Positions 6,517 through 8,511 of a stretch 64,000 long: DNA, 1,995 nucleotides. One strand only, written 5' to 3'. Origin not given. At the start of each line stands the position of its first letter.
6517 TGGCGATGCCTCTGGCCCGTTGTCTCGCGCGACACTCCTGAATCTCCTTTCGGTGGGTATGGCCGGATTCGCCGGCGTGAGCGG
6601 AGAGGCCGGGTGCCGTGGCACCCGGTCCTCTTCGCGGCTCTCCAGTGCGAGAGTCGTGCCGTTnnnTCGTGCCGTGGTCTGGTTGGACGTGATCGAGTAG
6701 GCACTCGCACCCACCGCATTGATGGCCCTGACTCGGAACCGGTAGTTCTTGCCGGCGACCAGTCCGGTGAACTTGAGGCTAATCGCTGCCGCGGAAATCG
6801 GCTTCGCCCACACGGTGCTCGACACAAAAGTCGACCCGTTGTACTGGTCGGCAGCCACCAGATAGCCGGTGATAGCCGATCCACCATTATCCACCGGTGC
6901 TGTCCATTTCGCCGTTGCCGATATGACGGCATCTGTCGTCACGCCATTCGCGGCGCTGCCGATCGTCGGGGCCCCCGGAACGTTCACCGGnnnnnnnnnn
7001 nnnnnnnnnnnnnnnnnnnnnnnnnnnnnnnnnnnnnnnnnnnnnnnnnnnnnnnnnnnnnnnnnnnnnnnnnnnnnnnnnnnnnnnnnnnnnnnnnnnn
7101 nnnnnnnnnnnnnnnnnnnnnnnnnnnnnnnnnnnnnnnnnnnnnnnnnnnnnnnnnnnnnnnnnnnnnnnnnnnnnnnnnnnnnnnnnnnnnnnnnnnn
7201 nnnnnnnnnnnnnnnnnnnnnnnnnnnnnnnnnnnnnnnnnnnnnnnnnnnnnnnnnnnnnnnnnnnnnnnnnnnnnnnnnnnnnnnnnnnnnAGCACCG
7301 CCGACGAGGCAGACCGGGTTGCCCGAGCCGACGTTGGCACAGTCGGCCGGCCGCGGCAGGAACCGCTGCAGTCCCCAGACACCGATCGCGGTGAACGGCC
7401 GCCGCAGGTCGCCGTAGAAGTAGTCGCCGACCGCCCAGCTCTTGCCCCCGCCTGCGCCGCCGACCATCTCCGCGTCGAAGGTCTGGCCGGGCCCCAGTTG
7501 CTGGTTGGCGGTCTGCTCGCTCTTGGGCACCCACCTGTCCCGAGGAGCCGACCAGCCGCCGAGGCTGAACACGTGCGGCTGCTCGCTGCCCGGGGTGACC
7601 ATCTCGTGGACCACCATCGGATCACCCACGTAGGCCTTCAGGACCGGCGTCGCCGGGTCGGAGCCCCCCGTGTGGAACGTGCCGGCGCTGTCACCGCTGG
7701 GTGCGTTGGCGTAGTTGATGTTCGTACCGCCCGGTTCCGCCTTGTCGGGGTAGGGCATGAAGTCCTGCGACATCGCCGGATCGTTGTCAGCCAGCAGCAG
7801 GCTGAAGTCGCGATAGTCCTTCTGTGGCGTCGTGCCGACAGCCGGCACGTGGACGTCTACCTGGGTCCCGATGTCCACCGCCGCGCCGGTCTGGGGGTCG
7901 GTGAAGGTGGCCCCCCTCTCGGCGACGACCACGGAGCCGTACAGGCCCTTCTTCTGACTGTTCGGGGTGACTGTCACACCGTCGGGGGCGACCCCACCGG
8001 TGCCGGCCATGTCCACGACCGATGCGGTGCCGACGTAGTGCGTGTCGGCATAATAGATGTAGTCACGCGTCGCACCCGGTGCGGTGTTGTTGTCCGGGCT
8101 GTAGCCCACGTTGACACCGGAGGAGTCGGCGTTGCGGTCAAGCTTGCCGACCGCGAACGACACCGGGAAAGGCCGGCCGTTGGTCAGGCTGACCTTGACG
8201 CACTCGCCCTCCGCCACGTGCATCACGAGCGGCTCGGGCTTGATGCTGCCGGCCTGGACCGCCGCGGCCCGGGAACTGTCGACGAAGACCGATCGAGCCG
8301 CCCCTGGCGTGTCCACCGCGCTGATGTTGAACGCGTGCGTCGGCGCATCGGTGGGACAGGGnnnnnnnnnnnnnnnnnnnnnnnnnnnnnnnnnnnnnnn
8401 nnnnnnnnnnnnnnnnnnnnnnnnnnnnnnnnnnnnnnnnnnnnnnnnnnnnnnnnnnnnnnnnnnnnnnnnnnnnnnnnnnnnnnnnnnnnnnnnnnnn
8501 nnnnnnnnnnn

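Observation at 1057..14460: SARP-headed cluster in which every structural product is extracytoplasmic and two are oxidase/peroxidase-like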

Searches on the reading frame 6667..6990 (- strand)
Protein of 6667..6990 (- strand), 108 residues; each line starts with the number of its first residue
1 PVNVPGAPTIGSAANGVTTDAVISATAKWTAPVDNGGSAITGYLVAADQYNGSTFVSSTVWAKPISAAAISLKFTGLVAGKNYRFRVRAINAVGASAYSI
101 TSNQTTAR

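Call 100: search_protein_representatives(protein=window:6667-6990:-)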
Query: 108 residues. Proteins with E-value up to 0.001 (for the whole library): 18851; up to 1e-10: 6711; up to 1e-30: 1097. The best 150 are listed.
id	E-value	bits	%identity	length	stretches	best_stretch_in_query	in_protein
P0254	1.1e-247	817.9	34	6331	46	1-99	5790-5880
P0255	1.6e-211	701.9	34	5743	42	14-102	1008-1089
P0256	1.2e-207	689.6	34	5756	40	1-98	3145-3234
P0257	8.3e-204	677.2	36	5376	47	20-105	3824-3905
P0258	1.4e-200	666.9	37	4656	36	2-106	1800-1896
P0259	2.3e-195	650.2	38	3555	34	5-97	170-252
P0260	5.7e-194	645.7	35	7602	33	27-99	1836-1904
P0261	6.1e-188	626.4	34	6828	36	24-102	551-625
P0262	2.4e-174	582.8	49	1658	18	1-106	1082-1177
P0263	8.1e-169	565.1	40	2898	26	3-103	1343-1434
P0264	9.7e-167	558.4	43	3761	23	4-106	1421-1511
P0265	6.1e-162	543.0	40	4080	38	1-101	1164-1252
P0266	3.3e-161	540.6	40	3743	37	8-104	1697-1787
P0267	2.0e-160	538.2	43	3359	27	1-104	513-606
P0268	3.5e-158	531.0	35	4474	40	8-101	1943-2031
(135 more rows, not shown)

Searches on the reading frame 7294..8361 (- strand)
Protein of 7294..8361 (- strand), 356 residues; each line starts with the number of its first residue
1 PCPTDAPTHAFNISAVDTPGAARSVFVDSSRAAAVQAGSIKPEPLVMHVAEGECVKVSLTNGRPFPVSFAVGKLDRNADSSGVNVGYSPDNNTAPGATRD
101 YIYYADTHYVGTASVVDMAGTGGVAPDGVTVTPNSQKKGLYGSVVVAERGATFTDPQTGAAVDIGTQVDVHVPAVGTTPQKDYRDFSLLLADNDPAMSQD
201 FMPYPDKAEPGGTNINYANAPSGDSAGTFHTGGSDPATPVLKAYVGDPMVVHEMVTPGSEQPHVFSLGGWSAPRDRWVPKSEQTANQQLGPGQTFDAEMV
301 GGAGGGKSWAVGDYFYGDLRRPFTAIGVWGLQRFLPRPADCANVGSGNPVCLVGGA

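Call 52: search_solved_structures(query=window:7294-8361:-, max_evalue=1, show_alignments=1)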
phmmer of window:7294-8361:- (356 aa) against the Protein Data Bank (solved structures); distinct sequences matched with E-value up to 1: 3.
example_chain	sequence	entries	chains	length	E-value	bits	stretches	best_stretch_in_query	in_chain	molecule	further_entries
9bxa_A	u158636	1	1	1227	1.7e-55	191.8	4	32-331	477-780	MnxG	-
8aip_A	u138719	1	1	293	0.0091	18.3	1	41-158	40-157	Two-Domain Laccase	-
9ix9_A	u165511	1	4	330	0.011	18.1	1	42-158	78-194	Two-Domain Laccase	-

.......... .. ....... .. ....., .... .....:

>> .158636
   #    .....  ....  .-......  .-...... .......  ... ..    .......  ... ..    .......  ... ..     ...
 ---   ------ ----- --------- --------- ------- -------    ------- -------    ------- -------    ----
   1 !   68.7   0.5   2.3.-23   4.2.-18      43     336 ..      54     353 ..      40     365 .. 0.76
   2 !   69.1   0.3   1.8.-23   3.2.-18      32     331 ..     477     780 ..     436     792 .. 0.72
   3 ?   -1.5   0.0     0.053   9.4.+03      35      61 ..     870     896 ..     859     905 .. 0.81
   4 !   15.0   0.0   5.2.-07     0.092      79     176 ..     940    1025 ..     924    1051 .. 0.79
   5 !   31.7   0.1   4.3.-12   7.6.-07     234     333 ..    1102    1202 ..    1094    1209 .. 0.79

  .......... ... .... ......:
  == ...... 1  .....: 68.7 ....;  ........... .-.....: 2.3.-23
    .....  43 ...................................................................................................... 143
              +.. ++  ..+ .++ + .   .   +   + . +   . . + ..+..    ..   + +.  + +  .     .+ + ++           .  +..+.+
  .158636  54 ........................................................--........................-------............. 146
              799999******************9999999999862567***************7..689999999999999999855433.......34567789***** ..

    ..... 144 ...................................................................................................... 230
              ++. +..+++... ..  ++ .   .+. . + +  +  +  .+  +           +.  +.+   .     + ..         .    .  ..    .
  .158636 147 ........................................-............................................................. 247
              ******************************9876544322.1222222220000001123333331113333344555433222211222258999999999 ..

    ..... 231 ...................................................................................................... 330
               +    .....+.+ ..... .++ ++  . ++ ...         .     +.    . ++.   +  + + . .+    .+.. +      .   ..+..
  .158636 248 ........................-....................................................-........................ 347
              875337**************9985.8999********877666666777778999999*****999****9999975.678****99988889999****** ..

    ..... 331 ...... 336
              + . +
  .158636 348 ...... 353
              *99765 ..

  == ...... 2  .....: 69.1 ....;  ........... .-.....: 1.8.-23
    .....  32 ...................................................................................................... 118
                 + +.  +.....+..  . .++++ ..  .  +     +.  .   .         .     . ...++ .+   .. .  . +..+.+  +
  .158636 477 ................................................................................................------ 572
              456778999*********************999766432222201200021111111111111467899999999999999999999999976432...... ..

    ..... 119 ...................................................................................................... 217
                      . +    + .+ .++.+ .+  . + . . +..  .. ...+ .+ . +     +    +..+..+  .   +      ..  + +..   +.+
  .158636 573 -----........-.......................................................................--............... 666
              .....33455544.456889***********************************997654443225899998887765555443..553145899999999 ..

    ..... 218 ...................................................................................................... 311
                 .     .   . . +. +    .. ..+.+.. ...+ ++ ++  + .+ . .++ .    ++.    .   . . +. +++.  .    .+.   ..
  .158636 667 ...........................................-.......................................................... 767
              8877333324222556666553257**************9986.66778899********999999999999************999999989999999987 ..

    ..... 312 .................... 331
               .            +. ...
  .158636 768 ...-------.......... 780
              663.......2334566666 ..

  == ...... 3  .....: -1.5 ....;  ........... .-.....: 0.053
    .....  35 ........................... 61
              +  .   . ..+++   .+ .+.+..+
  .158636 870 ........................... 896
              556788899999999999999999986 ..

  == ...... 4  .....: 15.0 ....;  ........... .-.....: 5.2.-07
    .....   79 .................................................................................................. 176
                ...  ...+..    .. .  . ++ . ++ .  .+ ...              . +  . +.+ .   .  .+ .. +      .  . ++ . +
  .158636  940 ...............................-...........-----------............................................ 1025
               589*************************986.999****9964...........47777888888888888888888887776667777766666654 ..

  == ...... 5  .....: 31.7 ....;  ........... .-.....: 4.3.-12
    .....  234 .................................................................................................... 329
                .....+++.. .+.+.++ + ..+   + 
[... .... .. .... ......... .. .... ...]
